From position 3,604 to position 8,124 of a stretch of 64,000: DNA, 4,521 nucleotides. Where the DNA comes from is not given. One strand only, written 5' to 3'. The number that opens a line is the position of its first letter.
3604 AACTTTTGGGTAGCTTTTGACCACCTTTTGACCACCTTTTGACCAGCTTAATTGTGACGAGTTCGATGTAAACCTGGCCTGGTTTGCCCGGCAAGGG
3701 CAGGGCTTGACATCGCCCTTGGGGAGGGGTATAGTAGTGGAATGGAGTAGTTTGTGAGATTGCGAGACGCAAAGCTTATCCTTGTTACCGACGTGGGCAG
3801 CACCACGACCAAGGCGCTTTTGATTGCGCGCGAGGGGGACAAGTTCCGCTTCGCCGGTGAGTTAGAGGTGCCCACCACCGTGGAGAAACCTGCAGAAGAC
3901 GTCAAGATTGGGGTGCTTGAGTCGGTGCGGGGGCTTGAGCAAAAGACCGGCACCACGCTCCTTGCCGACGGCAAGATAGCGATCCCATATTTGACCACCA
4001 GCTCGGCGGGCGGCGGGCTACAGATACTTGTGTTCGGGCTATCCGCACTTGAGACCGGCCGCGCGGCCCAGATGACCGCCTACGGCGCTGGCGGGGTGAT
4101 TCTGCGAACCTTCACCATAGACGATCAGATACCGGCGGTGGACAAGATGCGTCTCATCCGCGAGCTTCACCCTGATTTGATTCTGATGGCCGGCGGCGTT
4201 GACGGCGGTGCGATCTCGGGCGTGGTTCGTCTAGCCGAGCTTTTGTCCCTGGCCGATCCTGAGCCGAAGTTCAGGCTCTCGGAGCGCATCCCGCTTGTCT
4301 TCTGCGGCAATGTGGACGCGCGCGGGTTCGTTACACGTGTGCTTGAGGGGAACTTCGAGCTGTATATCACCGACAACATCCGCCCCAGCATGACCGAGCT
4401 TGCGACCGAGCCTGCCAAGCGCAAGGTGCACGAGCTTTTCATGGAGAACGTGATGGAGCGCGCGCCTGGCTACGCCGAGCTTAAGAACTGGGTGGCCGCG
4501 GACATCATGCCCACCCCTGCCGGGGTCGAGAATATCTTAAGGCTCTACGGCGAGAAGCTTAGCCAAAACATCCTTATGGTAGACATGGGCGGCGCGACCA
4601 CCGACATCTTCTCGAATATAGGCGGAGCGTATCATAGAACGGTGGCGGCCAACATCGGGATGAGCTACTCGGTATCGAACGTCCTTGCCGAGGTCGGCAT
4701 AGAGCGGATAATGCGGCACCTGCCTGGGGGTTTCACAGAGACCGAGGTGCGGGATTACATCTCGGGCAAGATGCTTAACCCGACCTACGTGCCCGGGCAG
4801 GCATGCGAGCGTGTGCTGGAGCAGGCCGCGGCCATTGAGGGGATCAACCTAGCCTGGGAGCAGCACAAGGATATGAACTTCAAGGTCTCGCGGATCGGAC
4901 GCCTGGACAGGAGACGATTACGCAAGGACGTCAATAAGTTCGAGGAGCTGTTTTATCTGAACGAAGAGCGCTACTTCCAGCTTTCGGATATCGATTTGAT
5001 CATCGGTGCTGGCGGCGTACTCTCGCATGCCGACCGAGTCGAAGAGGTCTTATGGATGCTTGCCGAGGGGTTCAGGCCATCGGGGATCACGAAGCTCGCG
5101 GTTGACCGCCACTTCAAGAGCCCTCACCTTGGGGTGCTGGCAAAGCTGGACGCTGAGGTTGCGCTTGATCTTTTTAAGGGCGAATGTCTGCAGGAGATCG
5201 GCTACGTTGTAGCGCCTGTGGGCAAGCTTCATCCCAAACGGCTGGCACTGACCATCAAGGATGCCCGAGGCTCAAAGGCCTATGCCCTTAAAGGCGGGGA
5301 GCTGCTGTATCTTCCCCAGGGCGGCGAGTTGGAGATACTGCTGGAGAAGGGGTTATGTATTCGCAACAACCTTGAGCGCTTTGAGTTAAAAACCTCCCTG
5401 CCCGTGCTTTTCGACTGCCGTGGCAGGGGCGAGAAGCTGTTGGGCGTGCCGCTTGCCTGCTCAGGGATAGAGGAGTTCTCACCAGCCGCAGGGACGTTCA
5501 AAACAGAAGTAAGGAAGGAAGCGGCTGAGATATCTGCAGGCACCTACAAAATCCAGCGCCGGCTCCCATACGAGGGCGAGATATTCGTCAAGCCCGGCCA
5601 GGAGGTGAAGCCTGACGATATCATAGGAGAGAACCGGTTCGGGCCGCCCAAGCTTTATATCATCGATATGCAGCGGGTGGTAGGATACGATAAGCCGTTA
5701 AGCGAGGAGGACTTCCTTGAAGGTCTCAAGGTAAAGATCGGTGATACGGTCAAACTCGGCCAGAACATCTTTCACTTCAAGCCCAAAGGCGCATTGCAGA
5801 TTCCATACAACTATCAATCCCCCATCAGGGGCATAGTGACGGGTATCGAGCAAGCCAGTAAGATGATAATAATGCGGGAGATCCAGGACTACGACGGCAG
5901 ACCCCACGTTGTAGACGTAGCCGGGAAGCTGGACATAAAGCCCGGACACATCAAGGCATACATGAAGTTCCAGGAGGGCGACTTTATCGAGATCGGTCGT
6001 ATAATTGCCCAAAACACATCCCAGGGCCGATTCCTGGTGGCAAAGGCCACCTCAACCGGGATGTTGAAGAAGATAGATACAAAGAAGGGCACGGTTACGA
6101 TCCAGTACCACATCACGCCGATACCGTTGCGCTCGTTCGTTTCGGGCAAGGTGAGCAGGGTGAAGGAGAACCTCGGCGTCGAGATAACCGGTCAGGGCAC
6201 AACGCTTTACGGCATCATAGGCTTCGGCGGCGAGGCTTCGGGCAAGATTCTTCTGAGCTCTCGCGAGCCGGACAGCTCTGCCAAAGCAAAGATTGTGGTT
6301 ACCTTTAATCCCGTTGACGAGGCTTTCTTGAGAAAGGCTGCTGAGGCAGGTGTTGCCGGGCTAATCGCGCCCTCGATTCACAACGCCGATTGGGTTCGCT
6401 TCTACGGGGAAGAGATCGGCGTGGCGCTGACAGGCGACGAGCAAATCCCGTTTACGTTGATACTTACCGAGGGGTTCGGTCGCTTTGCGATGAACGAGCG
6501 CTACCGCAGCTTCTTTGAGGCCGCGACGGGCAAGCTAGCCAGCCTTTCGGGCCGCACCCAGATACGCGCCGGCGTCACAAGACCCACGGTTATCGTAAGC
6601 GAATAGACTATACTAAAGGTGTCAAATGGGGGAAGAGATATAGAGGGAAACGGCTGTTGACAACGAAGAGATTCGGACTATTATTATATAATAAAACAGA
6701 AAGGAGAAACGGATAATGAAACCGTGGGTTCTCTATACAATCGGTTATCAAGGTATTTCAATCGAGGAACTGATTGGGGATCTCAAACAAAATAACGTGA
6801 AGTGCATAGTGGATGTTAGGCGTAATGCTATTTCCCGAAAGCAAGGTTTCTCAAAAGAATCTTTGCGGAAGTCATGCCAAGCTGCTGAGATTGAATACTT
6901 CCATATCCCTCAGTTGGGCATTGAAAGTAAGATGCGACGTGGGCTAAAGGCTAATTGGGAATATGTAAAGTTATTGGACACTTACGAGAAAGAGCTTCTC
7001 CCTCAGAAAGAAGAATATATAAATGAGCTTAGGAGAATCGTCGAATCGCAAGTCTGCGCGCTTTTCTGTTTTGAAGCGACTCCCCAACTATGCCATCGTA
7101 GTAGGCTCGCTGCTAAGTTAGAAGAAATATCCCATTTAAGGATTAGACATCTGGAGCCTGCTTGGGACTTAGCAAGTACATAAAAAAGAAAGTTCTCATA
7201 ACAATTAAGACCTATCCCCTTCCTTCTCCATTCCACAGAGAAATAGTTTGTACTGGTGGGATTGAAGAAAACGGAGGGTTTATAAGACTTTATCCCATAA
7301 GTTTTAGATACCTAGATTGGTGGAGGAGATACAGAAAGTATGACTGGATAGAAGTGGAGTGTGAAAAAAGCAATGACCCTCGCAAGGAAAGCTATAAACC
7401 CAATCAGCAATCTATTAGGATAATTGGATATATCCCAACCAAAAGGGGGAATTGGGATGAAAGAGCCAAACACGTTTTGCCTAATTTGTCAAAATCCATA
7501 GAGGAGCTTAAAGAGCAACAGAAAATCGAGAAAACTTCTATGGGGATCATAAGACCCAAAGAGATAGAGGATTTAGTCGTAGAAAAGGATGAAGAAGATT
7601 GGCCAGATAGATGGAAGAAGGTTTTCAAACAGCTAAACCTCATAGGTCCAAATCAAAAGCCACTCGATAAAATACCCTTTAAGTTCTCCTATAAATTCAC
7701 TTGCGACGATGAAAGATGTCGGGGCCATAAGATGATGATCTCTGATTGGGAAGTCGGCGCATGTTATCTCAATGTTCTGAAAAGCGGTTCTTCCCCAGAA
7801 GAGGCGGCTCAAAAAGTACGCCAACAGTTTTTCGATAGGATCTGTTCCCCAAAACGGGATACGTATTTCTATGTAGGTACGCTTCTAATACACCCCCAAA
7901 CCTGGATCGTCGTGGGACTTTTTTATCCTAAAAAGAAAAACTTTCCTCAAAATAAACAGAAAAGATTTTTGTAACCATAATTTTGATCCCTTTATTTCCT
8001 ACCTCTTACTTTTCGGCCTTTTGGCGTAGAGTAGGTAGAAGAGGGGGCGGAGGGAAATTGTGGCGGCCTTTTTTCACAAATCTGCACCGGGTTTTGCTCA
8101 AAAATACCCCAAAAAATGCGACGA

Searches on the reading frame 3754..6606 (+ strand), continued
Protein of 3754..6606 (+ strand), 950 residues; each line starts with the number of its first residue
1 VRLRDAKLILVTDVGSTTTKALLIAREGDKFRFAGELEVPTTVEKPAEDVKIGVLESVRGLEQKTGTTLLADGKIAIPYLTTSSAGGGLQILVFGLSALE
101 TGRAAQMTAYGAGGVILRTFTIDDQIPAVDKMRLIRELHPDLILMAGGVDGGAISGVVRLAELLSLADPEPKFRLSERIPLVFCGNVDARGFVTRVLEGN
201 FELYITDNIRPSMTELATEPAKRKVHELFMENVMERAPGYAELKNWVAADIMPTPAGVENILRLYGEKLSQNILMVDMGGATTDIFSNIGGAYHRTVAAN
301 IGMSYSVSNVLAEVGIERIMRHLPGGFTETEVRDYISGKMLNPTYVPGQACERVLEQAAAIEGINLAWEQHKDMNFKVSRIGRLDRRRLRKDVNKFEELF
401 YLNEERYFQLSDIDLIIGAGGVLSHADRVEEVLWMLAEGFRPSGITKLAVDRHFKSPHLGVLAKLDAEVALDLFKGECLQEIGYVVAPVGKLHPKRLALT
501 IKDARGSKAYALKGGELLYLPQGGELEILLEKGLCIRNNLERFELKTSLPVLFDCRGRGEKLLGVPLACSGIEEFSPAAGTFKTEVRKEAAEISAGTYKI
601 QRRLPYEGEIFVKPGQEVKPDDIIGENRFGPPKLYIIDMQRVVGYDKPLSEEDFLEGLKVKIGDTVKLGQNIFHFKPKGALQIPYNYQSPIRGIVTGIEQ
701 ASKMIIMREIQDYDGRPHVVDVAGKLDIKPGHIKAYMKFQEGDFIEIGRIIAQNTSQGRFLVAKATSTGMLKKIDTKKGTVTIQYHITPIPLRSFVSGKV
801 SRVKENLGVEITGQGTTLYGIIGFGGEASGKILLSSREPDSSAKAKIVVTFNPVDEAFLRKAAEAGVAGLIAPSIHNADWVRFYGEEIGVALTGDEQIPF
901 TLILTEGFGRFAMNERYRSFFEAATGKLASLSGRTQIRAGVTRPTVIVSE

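Call 76: find_encoding_contigs(protein=P0123, flank=10000, max_places=3)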
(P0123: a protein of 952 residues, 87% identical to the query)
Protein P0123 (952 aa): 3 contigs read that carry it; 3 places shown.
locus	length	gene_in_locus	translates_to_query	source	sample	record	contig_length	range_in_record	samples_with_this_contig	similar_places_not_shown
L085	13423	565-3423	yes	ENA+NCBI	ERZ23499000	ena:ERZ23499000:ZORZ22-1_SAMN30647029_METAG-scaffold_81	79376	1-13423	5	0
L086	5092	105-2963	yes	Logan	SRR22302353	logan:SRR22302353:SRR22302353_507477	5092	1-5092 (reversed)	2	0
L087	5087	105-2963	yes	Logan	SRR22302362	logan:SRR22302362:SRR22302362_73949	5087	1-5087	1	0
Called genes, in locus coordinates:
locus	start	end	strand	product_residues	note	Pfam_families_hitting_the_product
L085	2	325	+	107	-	?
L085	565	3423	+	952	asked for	PF01968:Hydantoinase_A (faint), PF13941:MutL, PF25984:BSH_YknX (faint)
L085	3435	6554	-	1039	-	PF04313:HSDR_N (faint), PF02384:N6_Mtase, PF20473:MmeI_Mtase, PF12950:TaqI_C (faint), PF07669:Eco57I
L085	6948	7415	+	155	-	-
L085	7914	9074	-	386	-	-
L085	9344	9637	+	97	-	-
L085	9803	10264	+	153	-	PF03259:Robl_LC7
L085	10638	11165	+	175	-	PF00009:GTP_EFTU, PF00025:Arf, PF00071:Ras (weak), PF01926:MMR_HSR1, PF08477:Roc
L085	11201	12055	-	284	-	PF00950:ABC-3, PF01032:FecCD (weak)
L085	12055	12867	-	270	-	PF00005:ABC_tran, PF13304:AAA_21 (faint)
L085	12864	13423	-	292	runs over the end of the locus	PF01297:ZnuA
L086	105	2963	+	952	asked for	PF01968:Hydantoinase_A (faint), PF13941:MutL, PF25984:BSH_YknX (faint)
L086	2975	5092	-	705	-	?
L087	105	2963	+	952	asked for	PF01968:Hydantoinase_A (faint), PF13941:MutL, PF25984:BSH_YknX (faint)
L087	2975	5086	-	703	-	?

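Call 81: find_homologous_proteins(query=L085:3435-6554:-, max_evalue=1e-100)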
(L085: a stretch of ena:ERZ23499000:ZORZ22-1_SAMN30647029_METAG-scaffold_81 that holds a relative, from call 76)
Query L085:3435-6554:- (1039 aa): 8000 proteins with E <= 1e-100 among 8000 candidates; the best 120 are listed.
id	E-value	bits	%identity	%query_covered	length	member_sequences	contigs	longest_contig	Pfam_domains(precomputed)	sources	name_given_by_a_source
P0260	0.0e+0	2401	100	100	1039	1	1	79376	PF04313.21,PF02384.23,PF07669.18,PF12950.14,PF20473.5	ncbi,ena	-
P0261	0.0e+0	1545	65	100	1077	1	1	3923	PF04313.21,PF02384.23,PF07669.18,PF12950.14,PF20473.5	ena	-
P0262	0.0e+0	1532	64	99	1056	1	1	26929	PF04313.21,PF02384.23,PF07669.18,PF20473.5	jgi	jgi:hypothetical protein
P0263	0.0e+0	1529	64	99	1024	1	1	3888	PF04313.21,PF02384.23,PF07669.18,PF12950.14,PF01170.25,PF20473.5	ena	-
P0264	0.0e+0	1528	64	99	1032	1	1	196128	PF04313.21,PF02384.23,PF07669.18,PF20473.5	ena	-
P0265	0.0e+0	1520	65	99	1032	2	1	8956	PF04313.21,PF02384.23,PF07669.18,PF12950.14,PF20473.5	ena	-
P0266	0.0e+0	1512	64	100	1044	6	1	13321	PF04313.21,PF02384.23,PF07669.18,PF01170.25,PF20473.5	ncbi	-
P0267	0.0e+0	1512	64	99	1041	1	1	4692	PF04313.21,PF02384.23,PF07669.18,PF20473.5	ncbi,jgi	jgi:predicted type IV restriction endonuclease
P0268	0.0e+0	1506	65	98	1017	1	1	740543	PF04313.21,PF02384.23,PF07669.18,PF12950.14,PF01170.25,PF20473.5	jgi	jgi:type I restriction-modification system DNA methylase subunit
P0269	0.0e+0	1502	-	-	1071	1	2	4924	PF04313.21,PF02384.23,PF07669.18,PF12950.14,PF20473.5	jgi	-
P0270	0.0e+0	1494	64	99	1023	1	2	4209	PF04313.21,PF02384.23,PF07669.18,PF12950.14,PF20473.5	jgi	jgi:hypothetical protein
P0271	0.0e+0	1486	63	100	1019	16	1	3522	PF04313.21,PF02384.23,PF07669.18,PF12950.14,PF01170.25,PF20473.5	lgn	-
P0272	0.0e+0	1481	63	100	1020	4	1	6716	PF04313.21,PF02384.23,PF07669.18,PF20473.5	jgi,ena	-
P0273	0.0e+0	1474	62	99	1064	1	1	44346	PF04313.21,PF02384.23,PF07669.18,PF20473.5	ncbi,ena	-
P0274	0.0e+0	1462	62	99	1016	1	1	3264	PF04313.21,PF02384.23,PF07669.18,PF12950.14,PF20473.5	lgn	-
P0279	0.0e+0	1399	96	53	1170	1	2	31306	PF04313.21,PF02384.23,PF07669.18,PF12950.14,PF20473.5,PF01797.22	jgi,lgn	-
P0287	0.0e+0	1344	95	53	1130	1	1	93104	PF04313.21,PF02384.23,PF07669.18,PF12950.14,PF20473.5,PF01797.22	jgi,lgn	-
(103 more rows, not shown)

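Call 83: find_encoding_contigs(protein=P0279, flank=10000, max_places=2)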
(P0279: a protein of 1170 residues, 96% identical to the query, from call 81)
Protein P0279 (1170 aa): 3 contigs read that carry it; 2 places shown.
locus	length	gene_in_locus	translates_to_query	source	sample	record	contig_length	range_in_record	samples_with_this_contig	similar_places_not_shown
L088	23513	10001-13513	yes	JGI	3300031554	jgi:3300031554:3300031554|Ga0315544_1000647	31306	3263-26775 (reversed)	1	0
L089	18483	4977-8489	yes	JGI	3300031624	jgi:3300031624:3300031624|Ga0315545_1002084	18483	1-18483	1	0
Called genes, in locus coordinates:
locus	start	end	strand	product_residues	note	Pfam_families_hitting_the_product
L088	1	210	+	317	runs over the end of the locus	-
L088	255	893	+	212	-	PF00590:TP_methylase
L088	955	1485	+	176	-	PF01066:CDP-OH_P_transf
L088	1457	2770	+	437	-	PF13167:GTP-bdg_N, PF16360:GTP-bdg_M, PF03193:RsgA_GTPase (faint), PF01926:MMR_HSR1, PF02421:FeoB_N (weak)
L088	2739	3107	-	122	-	PF01258:zf-dskA_traR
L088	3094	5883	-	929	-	PF00133:tRNA-synt_1, PF01406:tRNA-synt_1e (faint), PF09334:tRNA-synt_1g, PF01921:tRNA-synt_1f (weak), PF08264:Anticodon_1, PF06827:zf-FPG_IleRS (weak)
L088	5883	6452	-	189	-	-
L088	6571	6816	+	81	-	-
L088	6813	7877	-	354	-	-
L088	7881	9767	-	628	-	PF13589:HATPase_c_3, PF27235:AF_1680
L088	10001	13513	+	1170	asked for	PF04313:HSDR_N (weak), PF02384:N6_Mtase, PF20473:MmeI_Mtase, PF07669:Eco57I, PF01797:Y1_Tnp, PF07669:Eco57I, PF12950:TaqI_C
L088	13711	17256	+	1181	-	-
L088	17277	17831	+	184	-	PF18967:PycTM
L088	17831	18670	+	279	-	-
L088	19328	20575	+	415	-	-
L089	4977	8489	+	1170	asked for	PF04313:HSDR_N (weak), PF02384:N6_Mtase, PF20473:MmeI_Mtase, PF07669:Eco57I, PF01797:Y1_Tnp, PF07669:Eco57I, PF12950:TaqI_C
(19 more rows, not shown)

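Call 84: find_encoding_contigs(protein=P0287, flank=10000, max_places=2)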
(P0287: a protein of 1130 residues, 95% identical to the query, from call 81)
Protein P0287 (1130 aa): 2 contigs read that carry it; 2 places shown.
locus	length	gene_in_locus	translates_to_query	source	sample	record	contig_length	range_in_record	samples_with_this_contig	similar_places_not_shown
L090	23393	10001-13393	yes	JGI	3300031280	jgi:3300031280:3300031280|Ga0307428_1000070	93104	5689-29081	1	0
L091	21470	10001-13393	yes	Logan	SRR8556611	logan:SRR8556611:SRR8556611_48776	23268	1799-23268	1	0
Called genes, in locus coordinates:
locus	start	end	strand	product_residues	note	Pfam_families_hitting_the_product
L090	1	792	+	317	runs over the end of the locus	-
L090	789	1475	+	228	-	PF00590:TP_methylase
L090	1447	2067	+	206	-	PF01066:CDP-OH_P_transf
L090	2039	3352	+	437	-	PF13167:GTP-bdg_N, PF16360:GTP-bdg_M, PF03193:RsgA_GTPase (faint), PF01926:MMR_HSR1, PF02421:FeoB_N (weak)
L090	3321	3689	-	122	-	PF01258:zf-dskA_traR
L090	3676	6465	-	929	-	PF00133:tRNA-synt_1, PF01406:tRNA-synt_1e (faint), PF09334:tRNA-synt_1g, PF01921:tRNA-synt_1f (weak), PF08264:Anticodon_1, PF06827:zf-FPG_IleRS (weak)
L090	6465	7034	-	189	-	-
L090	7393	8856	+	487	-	PF01555:N6_N4_Mtase (faint)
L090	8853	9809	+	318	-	PF09194:Endonuc-BsobI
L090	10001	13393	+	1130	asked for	PF04313:HSDR_N (weak), PF02384:N6_Mtase, PF20473:MmeI_Mtase, PF07669:Eco57I, PF01797:Y1_Tnp, PF07669:Eco57I, PF02384:N6_Mtase (weak), PF12950:TaqI_C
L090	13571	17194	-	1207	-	-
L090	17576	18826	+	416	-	-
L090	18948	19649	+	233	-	-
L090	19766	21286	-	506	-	PF00221:Lyase_aromatic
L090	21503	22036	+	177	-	PF00156:Pribosyltran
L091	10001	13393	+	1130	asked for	PF04313:HSDR_N (weak), PF02384:N6_Mtase, PF20473:MmeI_Mtase, PF07669:Eco57I, PF01797:Y1_Tnp, PF07669:Eco57I, PF02384:N6_Mtase (weak), PF12950:TaqI_C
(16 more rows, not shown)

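Call 89: find_encoding_contigs(protein=P0122, flank=10000, max_places=3)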
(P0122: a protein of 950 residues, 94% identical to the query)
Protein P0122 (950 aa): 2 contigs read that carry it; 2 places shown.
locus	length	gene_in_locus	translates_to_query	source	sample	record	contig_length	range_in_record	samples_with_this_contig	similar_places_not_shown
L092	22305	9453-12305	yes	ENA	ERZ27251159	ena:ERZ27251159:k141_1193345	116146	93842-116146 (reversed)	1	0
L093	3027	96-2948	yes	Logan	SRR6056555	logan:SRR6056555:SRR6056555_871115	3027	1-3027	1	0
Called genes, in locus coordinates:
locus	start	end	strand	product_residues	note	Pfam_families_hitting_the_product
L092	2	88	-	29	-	?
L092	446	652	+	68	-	-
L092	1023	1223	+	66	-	-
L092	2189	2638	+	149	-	PF02502:LacAB_rpiB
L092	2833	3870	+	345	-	PF00493:MCM (weak), PF20030:bpMoxR, PF07726:AAA_3, PF07728:AAA_5, PF17863:AAA_lid_2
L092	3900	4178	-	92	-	-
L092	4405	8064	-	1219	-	PF00069:Pkinase (weak), PF24389:ORC-CDC6-like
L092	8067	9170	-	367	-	PF01555:N6_N4_Mtase, PF01170:UPF0020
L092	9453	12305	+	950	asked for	PF01968:Hydantoinase_A (faint), PF13941:MutL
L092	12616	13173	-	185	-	-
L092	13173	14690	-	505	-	PF01555:N6_N4_Mtase, PF08241:Methyltransf_11 (faint), PF13649:Methyltransf_25 (faint), PF02475:TRM5-TYW2_MTfase (weak), PF01170:UPF0020 (faint), PF13847:Methyltransf_31 (weak), PF01555:N6_N4_Mtase (weak)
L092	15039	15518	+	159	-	-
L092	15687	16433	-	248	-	PF13489:Methyltransf_23, PF08241:Methyltransf_11, PF08242:Methyltransf_12, PF13649:Methyltransf_25, PF13847:Methyltransf_31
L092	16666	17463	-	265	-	PF00106:adh_short, PF08659:KR, PF13561:adh_short_C2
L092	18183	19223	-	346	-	PF04471:Mrr_cat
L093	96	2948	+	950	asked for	PF01968:Hydantoinase_A (faint), PF13941:MutL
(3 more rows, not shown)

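Call 90: find_encoding_contigs(protein=P0258, flank=10000, max_places=3)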
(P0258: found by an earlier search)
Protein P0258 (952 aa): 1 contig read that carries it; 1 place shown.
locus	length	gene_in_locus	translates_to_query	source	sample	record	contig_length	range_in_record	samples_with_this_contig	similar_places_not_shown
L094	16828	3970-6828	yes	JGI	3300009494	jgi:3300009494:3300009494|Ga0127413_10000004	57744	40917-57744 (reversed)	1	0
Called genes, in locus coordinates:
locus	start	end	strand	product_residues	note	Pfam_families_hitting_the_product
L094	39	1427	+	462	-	PF13191:AAA_16 (faint), PF00004:AAA (weak), PF07728:AAA_5 (faint), PF13401:AAA_22 (faint), PF00004:AAA (weak), PF07724:AAA_2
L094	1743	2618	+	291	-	-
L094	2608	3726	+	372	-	-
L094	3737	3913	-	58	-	-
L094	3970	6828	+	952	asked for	PF01968:Hydantoinase_A (faint), PF13941:MutL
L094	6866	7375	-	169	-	PF07505:DUF5131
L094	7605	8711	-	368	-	PF22560:GMT-wHTH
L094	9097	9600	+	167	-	-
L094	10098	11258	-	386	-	-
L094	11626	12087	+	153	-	PF03259:Robl_LC7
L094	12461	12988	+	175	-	PF00025:Arf, PF00071:Ras (weak), PF01926:MMR_HSR1, PF08477:Roc, PF00009:GTP_EFTU (weak)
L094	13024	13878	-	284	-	PF00950:ABC-3, PF01032:FecCD (weak)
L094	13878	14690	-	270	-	PF00005:ABC_tran, PF13304:AAA_21 (faint)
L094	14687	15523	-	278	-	PF01297:ZnuA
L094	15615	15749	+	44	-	-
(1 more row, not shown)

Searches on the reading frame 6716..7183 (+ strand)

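Call 8: search_protein_families(library=pfam, proteins=[window:6716-7183:+], max_evalue=0.01)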
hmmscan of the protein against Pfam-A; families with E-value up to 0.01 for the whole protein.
window:6716-7183:+ (155 aa): 2 families
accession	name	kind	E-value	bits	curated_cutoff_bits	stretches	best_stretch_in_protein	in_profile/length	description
PF04343.18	DUF488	-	7.1e-27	94.9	22.2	1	15-133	1-119/121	Domain of unknown function DUF488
PF22751.1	DUF488-N3a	-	6.9e-05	23.6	27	1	87-137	64-116/118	Active DUF488-N3 subclade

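Call 9: search_protein_families(library=padloc, proteins=[window:6716-7183:+], max_evalue=0.01)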
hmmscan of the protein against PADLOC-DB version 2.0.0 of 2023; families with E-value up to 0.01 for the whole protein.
window:6716-7183:+ (155 aa): 4 families
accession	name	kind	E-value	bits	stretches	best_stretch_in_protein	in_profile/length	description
PDLC04505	PDC-M19A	-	5.2e-51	171.8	1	5-142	150-290/294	-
PDLC04504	PDC-M19A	-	1e-38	131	1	5-140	90-226/234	-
PDLC04657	PDC-M45B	-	5.5e-16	56.8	1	2-146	2-143/204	-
PDLC04658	PDC-M45C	-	4.4e-14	50.5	1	6-136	3-133/145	-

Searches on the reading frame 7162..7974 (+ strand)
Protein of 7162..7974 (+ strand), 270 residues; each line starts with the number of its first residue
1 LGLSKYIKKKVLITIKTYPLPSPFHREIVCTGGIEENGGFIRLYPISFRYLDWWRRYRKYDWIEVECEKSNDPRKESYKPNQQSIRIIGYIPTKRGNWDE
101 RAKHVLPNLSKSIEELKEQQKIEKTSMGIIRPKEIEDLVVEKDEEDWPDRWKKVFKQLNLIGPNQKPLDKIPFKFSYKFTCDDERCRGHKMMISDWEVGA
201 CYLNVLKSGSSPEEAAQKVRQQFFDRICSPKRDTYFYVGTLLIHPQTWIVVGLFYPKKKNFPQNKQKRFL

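Call 8: search_protein_families(library=pfam, proteins=[window:7162-7974:+], max_evalue=0.01)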
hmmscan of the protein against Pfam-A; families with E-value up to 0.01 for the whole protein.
window:7162-7974:+ (270 aa): 0 families

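Call 9: search_protein_families(library=padloc, proteins=[window:7162-7974:+], max_evalue=0.01)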
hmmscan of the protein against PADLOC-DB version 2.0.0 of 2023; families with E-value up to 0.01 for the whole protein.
window:7162-7974:+ (270 aa): 3 families
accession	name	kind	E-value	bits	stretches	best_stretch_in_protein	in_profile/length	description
PDLC04508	PDC-M19B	-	1.5e-77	258.7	1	8-260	3-264/269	-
PDLC04506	PDC-M19B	-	4.2e-40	135.7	1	9-202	10-236/236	-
PDLC04507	PDC-M19B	-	1.5e-38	130.7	1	9-265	6-248/252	-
